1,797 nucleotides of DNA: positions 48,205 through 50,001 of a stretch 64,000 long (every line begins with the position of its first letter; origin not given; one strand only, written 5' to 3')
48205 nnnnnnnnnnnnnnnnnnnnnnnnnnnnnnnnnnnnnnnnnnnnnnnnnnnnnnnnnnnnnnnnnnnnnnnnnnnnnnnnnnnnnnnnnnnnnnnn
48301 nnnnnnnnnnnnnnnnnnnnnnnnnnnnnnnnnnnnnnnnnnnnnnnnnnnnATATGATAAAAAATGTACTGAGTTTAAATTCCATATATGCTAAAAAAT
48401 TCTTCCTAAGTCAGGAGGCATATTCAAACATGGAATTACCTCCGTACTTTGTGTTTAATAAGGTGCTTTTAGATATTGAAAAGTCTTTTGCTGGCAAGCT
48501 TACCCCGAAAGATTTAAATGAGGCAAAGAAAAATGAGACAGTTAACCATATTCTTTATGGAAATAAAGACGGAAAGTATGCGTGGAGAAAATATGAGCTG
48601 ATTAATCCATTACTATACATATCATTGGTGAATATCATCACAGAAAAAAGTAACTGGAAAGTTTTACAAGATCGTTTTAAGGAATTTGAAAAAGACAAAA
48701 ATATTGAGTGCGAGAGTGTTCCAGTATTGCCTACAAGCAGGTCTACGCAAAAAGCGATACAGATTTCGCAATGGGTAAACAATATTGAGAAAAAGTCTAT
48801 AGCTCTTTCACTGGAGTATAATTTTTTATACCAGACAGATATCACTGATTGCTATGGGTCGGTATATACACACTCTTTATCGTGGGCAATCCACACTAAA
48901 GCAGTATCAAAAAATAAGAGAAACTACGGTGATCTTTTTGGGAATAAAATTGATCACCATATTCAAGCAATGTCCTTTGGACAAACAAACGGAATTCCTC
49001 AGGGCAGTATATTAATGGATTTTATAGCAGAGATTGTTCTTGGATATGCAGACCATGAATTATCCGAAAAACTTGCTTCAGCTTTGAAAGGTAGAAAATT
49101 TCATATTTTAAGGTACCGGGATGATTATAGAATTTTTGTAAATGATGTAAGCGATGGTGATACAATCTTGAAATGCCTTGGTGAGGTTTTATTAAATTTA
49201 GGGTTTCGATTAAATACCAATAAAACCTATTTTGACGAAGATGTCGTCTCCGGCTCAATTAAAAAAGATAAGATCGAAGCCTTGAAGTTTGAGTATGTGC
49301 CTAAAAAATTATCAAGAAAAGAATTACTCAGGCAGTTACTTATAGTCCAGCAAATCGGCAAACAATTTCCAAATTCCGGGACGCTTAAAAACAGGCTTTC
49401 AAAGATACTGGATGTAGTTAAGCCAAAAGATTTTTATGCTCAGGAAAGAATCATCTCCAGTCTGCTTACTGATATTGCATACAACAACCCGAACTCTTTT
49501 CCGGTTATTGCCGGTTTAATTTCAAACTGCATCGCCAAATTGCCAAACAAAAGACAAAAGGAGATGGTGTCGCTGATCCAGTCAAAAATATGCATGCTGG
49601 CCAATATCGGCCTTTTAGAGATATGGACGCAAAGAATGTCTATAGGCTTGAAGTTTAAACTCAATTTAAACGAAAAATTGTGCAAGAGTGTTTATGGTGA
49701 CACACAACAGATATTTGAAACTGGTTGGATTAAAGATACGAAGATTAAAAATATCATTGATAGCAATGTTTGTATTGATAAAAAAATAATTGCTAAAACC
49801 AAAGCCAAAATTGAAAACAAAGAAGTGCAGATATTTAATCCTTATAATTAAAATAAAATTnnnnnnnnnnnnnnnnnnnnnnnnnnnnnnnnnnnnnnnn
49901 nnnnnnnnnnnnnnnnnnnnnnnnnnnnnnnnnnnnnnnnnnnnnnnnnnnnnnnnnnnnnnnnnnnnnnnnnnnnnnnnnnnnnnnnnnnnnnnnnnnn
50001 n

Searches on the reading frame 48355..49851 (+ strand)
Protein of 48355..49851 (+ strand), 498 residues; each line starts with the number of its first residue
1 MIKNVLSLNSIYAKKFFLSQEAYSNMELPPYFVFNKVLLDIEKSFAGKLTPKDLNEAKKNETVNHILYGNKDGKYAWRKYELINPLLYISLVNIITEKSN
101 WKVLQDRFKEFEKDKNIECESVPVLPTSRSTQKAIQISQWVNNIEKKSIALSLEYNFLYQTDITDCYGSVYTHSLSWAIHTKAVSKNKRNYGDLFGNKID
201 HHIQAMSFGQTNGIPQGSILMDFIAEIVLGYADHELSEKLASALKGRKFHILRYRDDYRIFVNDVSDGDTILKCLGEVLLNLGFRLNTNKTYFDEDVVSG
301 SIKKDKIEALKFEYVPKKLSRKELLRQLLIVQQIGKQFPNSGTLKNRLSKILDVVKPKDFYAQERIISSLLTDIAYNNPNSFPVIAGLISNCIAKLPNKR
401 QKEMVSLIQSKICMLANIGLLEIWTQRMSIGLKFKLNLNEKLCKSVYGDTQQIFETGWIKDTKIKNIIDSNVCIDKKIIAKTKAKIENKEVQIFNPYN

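Call 3: search_protein_families(library=pfam, proteins=[window:48355-49851:+], max_evalue=0.01)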
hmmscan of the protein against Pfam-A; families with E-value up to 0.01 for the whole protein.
window:48355-49851:+ (498 aa): 1 family
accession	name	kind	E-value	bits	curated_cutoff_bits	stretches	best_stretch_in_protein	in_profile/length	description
PF00078.32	RVT_1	-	4.5e-14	53.1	29.6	1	102-293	24-191/205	Reverse transcriptase (RNA-dependent DNA polymerase)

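Call 4: search_protein_families(library=padloc, proteins=[window:48355-49851:+], max_evalue=0.01)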
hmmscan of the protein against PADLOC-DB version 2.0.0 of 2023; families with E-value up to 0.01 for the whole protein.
window:48355-49851:+ (498 aa): 38 families (the best 25 are shown)
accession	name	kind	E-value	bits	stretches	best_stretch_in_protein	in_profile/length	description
PDLC03744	AbiP2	-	5.3e-173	574.3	1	2-496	4-485/489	DRT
PDLC03748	Drt6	-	1.3e-53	180.7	1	20-447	9-400/511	DRT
PDLC03751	RT_UG14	-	5e-52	175.3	1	17-414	27-416/493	DRT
PDLC02179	Drt4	-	9.9e-48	161.4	1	21-417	10-382/542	-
PDLC02177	Drt4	-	1.8e-47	160.3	1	21-449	9-421/541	-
PDLC03752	Drt4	-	5.2e-40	136.1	1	26-410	21-365/467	DRT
PDLC02178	Drt4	-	1.1e-36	124.9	1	51-438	46-418/506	-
PDLC03784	Drt3b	-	8.1e-35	118.7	1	148-455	163-431/604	DRT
PDLC03769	RT_UG30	-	9.8e-34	114.7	1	23-437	14-399/493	DRT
PDLC02180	Drt4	-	9.5e-32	108.5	1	21-411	22-390/532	-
PDLC03743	AbiK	-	2.7e-29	100.8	1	51-359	60-338/546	DRT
PDLC02348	AbiK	-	5.4e-29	99.8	1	53-307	61-281/544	AbiK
PDLC03770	RT_UG31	-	4.1e-28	96.8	1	23-462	8-398/456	DRT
PDLC02176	Drt3b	-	2.3e-27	93.9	1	149-309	175-338/651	-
PDLC03783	Drt8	-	3.4e-20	70.9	1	139-294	123-259/493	DRT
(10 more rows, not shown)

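Call 28: find_homologous_proteins(query=window:48355-49851:+)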
Query window:48355-49851:+ (498 aa): 5763 proteins with E <= 0.001 among 8000 candidates; the best 120 are listed.
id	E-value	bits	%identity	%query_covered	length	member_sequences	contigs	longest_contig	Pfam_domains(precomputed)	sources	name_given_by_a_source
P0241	0.0e+0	1082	97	100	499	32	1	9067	PF00078.33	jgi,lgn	-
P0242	1.8e-294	995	89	100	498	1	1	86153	PF00078.33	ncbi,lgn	-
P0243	1.7e-276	936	83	100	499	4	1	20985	PF00078.33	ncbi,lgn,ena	-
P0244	7.0e-274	927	83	100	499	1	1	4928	PF00078.33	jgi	-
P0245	7.0e-265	897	84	95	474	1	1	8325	PF00078.33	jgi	jgi:RNA-directed DNA polymerase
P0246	1.7e-246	837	79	95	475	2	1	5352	PF00078.33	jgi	jgi:hypothetical protein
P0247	2.7e-245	833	75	100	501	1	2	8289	PF00078.33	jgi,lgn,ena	-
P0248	1.2e-242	824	75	100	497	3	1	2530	PF00078.33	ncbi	-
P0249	2.1e-237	807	73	100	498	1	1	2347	PF00078.33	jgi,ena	jgi:hypothetical protein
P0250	2.7e-236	803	72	100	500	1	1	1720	PF00078.33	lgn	-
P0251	6.7e-236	802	71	99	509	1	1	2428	PF00078.33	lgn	-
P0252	7.9e-235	798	74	100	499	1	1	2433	PF00078.33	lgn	-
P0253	1.9e-234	797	73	100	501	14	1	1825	PF00078.33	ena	-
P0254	3.4e-234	796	72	100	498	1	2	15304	PF00078.33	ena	-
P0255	8.5e-234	795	73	100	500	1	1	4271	PF00078.33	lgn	-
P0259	1.3e-232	791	71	100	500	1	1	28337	PF00078.33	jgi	jgi:RNA-directed DNA polymerase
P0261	2.4e-231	787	71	100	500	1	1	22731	PF00078.33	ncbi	-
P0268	4.0e-221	753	68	99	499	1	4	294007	PF00078.33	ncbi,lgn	ncbi:MAG: RNA-directed DNA polymerase [Candidatus Moraniibacteriota bacterium]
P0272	1.9e-217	741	66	100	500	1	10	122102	PF00078.33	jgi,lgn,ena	-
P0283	2.7e-207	708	64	100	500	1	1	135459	PF00078.33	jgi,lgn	jgi:RNA-directed DNA polymerase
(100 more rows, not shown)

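Call 30: find_encoding_contigs(protein=P0259, flank=8000, max_places=2)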
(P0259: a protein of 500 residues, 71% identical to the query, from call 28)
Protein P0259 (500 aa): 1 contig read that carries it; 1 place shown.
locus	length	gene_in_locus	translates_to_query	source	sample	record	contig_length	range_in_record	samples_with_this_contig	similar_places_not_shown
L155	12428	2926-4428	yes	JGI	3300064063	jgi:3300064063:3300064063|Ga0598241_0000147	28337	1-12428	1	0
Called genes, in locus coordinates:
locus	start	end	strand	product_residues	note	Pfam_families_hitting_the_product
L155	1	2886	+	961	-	?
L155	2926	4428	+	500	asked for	PF00078:RVT_1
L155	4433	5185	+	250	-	PF12705:PDDEXK_1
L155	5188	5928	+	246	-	PF08378:NERD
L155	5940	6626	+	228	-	PF00702:Hydrolase, PF08282:Hydrolase_3 (faint), PF12710:HAD, PF13419:HAD_2 (faint)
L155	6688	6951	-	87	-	-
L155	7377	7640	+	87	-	-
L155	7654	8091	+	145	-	-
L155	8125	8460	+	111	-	-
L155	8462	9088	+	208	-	-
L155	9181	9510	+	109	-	-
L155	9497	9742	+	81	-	PF07927:HicA_toxin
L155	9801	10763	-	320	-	PF02899:Phage_int_SAM_1 (weak), PF00589:Phage_integrase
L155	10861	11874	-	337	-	PF08478:POTRA_1 (weak)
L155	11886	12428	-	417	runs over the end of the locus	PF02403:Seryl_tRNA_N, PF00587:tRNA-synt_2b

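Call 31: find_encoding_contigs(protein=P0242, flank=8000, max_places=2)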
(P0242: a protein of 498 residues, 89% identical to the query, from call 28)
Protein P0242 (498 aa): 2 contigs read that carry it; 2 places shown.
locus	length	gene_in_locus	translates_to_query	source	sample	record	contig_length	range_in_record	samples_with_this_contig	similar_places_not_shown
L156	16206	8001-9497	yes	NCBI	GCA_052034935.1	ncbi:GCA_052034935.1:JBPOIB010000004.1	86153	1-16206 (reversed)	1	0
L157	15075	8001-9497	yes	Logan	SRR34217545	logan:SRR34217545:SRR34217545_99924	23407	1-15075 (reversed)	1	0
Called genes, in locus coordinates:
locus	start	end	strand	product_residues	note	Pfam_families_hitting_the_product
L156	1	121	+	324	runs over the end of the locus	-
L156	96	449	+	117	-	-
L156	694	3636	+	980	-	PF00176:SNF2-rel_dom, PF00270:DEAD (weak), PF04851:ResIII, PF09848:SLFN-g3_helicase (faint), PF00271:Helicase_C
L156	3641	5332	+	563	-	PF01555:N6_N4_Mtase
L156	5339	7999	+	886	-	PF04851:ResIII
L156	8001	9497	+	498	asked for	PF00078:RVT_1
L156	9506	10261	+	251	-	PF12705:PDDEXK_1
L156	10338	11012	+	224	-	PF01580:FtsK_SpoIIIE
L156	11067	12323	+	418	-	PF03747:ADP_ribosyl_GH, PF04664:OGFr_N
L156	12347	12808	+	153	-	-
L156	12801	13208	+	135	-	-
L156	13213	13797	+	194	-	PF00515:TPR_1 (faint), PF07719:TPR_2 (faint), PF12895:ANAPC3 (faint), PF13371:TPR_9 (faint), PF13428:TPR_14 (faint), PF21033:RMD1-3 (faint), PF13432:TPR_16 (weak), PF14559:TPR_19 (weak), +2 more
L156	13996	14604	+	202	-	-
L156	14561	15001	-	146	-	-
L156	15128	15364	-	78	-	-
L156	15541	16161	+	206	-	-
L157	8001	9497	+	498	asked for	PF00078:RVT_1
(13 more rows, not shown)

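Call 32: find_encoding_contigs(protein=P0268, flank=8000, max_places=2)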
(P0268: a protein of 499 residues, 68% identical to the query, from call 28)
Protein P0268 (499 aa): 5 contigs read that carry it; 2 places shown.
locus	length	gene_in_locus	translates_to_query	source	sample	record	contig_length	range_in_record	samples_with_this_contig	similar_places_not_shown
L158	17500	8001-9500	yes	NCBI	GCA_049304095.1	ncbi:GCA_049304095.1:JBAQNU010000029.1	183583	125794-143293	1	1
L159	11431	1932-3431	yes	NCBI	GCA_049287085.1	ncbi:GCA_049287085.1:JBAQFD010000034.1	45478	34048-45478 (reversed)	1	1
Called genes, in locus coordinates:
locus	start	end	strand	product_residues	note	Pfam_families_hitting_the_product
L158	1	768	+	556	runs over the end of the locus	PF01268:FTHFS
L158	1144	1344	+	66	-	-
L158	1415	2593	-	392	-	PF05496:RuvB_N, PF00158:Sigma54_activat (faint), PF13191:AAA_16 (faint), PF00004:AAA, PF07728:AAA_5 (weak), PF13173:AAA_14, PF16193:AAA_assoc_2, PF12002:MgsA_C, +1 more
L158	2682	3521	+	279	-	PF00763:THF_DHG_CYH, PF02882:THF_DHG_CYH_C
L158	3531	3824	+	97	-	-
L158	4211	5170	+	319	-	PF00849:PseudoU_synth_2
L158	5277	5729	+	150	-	PF01245:Ribosomal_L19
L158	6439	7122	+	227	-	-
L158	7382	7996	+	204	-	PF01725:Ham1p_like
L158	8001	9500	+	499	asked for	PF00078:RVT_1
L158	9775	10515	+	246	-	-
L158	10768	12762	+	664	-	PF00912:Transgly, PF00905:Transpeptidase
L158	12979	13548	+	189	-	PF06725:3D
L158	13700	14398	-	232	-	PF08241:Methyltransf_11 (faint), PF13489:Methyltransf_23 (weak), PF08242:Methyltransf_12, PF13649:Methyltransf_25 (weak)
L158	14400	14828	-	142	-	-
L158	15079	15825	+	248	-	PF01978:TrmB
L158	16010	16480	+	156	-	PF01844:HNH (weak), PF13392:HNH_3 (weak)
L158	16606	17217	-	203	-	PF03167:UDG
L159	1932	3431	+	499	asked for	PF00078:RVT_1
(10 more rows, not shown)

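Call 33: find_encoding_contigs(protein=P0243, flank=8000, max_places=1)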
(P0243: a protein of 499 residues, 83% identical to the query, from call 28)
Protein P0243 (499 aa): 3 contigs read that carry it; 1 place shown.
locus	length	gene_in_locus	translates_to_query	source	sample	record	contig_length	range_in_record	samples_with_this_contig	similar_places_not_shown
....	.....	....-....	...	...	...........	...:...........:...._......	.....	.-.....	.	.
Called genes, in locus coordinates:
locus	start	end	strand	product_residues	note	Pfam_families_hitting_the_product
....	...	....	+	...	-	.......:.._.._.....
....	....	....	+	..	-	-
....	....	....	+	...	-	-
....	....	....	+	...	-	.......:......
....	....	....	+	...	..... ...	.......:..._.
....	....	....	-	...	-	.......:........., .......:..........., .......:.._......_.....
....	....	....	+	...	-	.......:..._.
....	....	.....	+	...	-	-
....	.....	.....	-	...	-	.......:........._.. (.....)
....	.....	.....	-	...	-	-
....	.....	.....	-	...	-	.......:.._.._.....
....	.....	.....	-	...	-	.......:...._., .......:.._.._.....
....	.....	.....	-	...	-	-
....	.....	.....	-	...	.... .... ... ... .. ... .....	-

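Call 34: find_encoding_contigs(protein=P0261, flank=8000, max_places=1)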
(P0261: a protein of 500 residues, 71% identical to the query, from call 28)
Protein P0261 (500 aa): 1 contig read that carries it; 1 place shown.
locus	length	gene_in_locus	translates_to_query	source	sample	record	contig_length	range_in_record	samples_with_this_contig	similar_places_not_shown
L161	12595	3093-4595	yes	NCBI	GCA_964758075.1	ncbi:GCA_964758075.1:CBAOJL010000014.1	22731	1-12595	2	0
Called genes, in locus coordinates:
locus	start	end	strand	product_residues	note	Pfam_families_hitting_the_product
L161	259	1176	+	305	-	PF00589:Phage_integrase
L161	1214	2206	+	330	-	PF00145:DNA_methylase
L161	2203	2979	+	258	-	PF11463:R-HINP1I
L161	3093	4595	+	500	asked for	PF00078:RVT_1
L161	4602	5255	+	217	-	PF13482:RNase_H_2, PF10108:DNA_pol_B_exo2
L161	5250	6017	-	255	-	PF23343:REP_ORF2-G2P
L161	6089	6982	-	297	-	PF05707:Zot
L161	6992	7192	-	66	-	-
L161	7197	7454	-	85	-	-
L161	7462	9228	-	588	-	-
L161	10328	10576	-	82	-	-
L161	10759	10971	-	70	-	-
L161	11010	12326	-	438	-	PF01551:Peptidase_M23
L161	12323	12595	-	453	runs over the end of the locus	PF00749:tRNA-synt_1c, PF19269:Anticodon_2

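Call 35: find_encoding_contigs(protein=P0272, flank=8000, max_places=2)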
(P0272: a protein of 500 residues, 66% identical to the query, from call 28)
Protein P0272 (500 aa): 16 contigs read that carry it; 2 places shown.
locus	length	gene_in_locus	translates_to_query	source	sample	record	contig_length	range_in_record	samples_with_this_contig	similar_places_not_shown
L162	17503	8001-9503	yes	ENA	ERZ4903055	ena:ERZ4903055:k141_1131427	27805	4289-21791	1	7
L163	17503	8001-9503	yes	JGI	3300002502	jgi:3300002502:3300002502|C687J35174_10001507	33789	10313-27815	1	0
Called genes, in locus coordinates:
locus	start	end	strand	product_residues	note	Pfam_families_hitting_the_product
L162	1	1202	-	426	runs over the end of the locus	PF01555:N6_N4_Mtase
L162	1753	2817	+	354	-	-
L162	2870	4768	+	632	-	PF01555:N6_N4_Mtase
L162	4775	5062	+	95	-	-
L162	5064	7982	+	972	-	PF04851:ResIII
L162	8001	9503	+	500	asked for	PF00078:RVT_1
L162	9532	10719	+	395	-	PF13742:tRNA_anti_2, PF01336:tRNA_anti-codon (weak), PF02601:Exonuc_VII_L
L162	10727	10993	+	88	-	-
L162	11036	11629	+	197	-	-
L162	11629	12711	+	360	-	-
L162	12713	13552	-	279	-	PF09509:Hypoth_Ymh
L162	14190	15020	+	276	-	PF01555:N6_N4_Mtase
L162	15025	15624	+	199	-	PF01844:HNH, PF14279:HNH_5 (weak)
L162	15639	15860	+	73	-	-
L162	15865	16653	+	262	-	-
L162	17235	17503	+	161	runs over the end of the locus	PF07883:Cupin_2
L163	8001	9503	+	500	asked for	PF00078:RVT_1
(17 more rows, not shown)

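Call 36: find_encoding_contigs(protein=P0283, flank=8000, max_places=1)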
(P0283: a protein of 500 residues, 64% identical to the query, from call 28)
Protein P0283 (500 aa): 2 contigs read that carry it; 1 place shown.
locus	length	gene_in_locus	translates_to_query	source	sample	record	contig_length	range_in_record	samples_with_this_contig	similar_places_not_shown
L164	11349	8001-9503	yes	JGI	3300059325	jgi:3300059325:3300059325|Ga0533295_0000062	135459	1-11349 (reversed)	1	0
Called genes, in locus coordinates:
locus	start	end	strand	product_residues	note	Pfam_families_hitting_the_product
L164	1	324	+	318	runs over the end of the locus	PF01180:DHO_dh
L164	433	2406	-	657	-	PF06480:FtsH_ext (weak), PF06068:TIP49 (faint), PF00004:AAA, PF17862:AAA_lid_3, PF01434:Peptidase_M41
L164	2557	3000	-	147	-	PF05257:CHAP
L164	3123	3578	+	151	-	PF01668:SmpB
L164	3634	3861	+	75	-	-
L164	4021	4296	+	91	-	PF01541:GIY-YIG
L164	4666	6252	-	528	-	PF00239:Resolvase, PF07508:Recombinase (weak)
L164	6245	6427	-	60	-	-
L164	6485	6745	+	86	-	-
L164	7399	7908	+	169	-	-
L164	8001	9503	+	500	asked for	PF00078:RVT_1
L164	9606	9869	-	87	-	-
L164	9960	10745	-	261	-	-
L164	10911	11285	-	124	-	-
